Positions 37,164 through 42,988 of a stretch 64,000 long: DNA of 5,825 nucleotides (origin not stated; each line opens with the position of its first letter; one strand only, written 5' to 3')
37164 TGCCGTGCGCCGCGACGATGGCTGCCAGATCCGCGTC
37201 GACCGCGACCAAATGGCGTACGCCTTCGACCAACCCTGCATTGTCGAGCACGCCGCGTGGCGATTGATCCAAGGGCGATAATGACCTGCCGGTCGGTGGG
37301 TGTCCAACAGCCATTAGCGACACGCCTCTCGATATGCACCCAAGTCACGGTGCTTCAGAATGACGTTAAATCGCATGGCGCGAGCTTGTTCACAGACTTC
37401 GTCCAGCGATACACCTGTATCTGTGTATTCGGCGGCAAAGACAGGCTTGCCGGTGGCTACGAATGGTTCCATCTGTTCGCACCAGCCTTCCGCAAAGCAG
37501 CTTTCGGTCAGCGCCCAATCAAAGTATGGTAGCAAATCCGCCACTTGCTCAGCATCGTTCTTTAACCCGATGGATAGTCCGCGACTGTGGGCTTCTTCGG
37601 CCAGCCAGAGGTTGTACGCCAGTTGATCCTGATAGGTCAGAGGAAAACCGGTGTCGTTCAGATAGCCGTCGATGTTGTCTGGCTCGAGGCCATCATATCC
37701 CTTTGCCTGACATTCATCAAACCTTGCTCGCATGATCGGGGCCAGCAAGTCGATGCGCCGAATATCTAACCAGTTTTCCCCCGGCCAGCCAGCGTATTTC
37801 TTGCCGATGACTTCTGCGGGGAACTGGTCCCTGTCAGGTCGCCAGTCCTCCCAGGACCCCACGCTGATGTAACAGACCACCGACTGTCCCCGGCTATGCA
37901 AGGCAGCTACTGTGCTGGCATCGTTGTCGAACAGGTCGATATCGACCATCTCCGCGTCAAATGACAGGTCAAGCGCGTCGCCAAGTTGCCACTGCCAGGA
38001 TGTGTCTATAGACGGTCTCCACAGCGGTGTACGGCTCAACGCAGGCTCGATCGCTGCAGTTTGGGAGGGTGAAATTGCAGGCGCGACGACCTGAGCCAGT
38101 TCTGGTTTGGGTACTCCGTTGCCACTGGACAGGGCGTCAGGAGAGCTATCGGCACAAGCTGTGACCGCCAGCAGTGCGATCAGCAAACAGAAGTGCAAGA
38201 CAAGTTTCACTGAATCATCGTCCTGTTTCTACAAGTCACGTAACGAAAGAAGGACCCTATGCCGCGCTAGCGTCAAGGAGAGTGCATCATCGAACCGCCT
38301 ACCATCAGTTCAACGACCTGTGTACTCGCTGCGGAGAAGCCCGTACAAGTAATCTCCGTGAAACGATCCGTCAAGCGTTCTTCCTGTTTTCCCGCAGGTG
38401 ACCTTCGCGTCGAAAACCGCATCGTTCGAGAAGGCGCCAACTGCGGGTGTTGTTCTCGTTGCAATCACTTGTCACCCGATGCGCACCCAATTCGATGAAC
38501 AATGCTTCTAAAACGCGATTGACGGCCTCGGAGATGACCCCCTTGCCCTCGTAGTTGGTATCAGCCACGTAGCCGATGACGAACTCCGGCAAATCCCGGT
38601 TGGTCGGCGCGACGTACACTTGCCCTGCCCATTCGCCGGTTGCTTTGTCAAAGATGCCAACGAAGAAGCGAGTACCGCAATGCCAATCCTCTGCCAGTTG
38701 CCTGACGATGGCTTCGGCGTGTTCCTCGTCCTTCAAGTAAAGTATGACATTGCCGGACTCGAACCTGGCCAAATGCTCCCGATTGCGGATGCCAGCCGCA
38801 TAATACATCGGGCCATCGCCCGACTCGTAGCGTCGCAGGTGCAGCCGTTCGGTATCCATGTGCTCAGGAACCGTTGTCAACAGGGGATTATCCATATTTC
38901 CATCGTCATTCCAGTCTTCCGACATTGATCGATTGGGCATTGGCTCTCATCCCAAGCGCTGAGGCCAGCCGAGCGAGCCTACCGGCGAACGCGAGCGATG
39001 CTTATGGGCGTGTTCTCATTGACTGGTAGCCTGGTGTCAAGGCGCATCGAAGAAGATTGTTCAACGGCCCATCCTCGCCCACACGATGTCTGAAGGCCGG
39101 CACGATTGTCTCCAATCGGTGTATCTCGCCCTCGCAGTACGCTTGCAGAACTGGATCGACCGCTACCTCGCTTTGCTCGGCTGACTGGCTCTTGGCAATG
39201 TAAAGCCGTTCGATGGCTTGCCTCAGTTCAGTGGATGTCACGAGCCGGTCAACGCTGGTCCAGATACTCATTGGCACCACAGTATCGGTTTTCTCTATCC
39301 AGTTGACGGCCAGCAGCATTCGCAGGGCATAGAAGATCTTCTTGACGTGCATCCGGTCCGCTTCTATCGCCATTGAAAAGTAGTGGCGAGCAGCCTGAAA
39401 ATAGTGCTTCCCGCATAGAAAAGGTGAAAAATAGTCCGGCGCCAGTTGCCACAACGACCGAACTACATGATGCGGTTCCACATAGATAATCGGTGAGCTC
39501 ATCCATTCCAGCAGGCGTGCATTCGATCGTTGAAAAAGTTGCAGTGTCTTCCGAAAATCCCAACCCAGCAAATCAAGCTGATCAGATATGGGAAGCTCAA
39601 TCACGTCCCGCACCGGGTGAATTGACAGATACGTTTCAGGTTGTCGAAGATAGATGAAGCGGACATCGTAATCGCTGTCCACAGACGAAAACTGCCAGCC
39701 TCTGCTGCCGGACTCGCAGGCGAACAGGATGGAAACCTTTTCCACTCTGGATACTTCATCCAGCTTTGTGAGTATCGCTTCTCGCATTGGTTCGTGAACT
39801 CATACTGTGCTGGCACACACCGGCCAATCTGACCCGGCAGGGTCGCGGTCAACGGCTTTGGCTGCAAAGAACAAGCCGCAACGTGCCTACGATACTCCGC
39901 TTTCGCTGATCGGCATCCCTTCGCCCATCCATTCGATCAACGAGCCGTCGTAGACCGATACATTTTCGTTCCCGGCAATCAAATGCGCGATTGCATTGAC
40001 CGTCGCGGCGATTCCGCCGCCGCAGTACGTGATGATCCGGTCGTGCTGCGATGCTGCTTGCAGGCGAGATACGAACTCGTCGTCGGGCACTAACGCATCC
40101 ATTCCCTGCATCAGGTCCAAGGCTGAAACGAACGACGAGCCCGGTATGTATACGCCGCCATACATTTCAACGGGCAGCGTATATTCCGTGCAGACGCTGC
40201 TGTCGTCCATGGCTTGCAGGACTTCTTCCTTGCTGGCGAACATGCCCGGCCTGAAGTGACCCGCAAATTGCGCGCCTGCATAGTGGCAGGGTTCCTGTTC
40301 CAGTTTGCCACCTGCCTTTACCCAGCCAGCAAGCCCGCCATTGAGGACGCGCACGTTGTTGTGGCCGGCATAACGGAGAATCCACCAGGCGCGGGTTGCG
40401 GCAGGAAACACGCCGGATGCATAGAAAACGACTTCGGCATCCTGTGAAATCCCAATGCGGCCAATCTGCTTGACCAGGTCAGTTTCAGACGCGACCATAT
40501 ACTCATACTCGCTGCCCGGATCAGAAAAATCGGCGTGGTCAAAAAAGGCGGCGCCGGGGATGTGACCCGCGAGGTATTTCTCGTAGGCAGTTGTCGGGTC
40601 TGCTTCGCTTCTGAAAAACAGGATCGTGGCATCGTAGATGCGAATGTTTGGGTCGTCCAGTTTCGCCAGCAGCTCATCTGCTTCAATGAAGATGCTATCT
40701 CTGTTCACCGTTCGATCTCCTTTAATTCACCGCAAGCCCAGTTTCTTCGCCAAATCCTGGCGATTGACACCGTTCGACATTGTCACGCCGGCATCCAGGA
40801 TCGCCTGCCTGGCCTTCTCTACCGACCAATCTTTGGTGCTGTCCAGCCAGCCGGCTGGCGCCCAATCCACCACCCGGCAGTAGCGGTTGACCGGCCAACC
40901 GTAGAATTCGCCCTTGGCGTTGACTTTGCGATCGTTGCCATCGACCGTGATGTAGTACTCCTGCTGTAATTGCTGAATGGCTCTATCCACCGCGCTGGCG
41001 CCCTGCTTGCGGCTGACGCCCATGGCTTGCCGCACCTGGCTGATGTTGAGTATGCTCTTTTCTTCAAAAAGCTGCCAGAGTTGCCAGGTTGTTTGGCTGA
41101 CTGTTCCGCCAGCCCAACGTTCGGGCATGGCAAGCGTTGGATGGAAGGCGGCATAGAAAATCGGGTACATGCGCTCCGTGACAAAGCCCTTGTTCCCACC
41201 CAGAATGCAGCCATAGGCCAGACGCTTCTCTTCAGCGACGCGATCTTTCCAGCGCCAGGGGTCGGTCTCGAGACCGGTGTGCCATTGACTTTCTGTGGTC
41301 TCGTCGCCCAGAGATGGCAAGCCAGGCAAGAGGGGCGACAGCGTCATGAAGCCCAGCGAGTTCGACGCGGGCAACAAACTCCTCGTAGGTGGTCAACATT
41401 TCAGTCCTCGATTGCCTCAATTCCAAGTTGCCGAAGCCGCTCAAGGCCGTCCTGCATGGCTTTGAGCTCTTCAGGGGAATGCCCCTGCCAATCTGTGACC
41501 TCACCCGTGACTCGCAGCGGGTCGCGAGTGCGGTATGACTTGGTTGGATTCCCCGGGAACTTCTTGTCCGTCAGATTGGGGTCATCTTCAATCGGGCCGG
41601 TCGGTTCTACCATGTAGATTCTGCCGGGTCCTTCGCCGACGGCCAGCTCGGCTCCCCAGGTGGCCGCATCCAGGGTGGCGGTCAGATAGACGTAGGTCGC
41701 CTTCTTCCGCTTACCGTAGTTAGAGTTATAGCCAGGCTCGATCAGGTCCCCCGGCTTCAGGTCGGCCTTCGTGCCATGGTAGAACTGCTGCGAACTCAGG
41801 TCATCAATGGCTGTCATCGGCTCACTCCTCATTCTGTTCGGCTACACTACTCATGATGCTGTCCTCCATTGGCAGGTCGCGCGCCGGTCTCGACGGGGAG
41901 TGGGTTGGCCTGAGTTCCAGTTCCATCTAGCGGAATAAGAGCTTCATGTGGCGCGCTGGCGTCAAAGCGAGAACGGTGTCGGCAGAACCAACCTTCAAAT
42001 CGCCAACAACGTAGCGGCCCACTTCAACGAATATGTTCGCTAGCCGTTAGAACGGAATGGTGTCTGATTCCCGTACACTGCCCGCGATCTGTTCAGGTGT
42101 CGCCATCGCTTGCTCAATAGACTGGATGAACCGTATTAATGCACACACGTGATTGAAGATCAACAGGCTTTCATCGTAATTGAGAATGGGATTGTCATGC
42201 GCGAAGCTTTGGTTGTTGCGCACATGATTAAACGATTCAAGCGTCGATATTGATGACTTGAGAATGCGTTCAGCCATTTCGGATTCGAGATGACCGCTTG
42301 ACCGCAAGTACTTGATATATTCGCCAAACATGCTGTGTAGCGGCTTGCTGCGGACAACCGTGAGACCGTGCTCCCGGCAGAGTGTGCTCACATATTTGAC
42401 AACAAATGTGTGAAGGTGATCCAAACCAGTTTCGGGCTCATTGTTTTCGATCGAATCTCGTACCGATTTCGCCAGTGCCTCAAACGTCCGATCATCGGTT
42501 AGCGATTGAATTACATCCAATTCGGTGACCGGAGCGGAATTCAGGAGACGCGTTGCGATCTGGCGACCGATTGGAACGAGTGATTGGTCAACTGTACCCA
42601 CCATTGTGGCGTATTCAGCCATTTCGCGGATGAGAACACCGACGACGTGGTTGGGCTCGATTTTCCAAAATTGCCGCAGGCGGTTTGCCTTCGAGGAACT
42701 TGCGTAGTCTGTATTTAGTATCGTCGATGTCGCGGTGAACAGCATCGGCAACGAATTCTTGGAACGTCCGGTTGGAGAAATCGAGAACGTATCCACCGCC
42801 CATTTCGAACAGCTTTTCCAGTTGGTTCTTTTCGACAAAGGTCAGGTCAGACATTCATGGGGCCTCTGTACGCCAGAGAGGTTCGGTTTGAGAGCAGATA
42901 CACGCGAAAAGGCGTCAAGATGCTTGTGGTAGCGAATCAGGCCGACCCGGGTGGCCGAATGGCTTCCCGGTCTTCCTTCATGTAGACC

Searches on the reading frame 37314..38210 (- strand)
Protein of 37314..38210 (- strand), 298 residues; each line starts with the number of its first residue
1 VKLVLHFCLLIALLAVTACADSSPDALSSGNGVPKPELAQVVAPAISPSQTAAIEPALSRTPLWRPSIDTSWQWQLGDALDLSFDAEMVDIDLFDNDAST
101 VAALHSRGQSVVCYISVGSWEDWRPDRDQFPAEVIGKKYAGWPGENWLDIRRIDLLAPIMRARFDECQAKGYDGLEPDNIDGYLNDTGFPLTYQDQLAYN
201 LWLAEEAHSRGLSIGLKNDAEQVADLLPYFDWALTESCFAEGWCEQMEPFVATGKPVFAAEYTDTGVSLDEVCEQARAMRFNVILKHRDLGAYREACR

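Call 62: search_protein_families(library=pfam, proteins=[window:37314-38210:-], max_evalue=0.001)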
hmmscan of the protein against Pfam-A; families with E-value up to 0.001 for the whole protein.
window:37314-38210:- (298 aa): 1 family
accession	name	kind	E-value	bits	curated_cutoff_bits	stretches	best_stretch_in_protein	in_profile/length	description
PF03537.19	Glyco_hydro_114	-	4.2e-85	285.1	27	1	71-290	1-227/231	Glycoside-hydrolase family GH114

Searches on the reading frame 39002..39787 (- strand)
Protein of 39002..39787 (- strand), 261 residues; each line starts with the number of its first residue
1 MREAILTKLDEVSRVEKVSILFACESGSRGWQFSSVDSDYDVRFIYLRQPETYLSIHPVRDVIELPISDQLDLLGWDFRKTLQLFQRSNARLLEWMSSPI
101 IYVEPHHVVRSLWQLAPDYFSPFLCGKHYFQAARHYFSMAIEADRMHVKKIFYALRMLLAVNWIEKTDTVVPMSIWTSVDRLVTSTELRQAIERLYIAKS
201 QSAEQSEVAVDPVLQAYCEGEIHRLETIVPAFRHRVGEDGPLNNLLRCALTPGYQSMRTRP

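Call 62: search_protein_families(library=pfam, proteins=[window:39002-39787:-], max_evalue=0.001)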
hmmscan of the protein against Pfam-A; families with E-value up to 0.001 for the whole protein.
window:39002-39787:- (261 aa): 1 family
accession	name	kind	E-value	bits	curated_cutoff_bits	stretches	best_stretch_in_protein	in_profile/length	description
PF10127.15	RlaP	-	1e-72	245.2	23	1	1-234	1-234/249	RNA repair pathway DNA polymerase beta family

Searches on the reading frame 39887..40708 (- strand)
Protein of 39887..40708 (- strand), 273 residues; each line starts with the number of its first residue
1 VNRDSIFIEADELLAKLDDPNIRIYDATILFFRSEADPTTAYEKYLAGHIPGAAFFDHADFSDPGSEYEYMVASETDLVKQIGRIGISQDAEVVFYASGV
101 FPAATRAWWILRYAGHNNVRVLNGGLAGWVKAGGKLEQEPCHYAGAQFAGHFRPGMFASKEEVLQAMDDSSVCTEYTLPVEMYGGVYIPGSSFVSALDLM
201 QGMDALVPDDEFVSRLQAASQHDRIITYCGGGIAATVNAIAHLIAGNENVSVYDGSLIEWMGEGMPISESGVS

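Call 62: search_protein_families(library=pfam, proteins=[window:39887-40708:-], max_evalue=0.001)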
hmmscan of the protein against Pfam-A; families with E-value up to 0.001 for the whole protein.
window:39887-40708:- (273 aa): 1 family
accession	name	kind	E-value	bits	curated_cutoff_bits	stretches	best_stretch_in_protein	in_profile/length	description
PF00581.25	Rhodanese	-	1.4e-23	83.7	22.2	2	10-131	2-101/102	Rhodanese-like domain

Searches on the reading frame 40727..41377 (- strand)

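Call 62: search_protein_families(library=pfam, proteins=[window:40727-41377:-], max_evalue=0.001)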
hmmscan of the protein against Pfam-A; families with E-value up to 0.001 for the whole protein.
window:40727-41377:- (216 aa): 1 family
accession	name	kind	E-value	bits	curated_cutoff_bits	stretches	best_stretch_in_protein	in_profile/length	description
PF24741.1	AlkZ-rel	-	6.8e-57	192.9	26.5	1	6-213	12-220/221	AlkZ related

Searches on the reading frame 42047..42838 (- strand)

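Call 62: search_protein_families(library=pfam, proteins=[window:42047-42838:-], max_evalue=0.001)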
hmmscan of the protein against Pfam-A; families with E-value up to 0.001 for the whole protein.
window:42047-42838:- (263 aa): 1 family
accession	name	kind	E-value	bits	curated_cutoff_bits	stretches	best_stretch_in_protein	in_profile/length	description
PF14355.11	Abi_C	-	4.4e-13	49.6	24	1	169-238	2-81/83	Abortive infection C-terminus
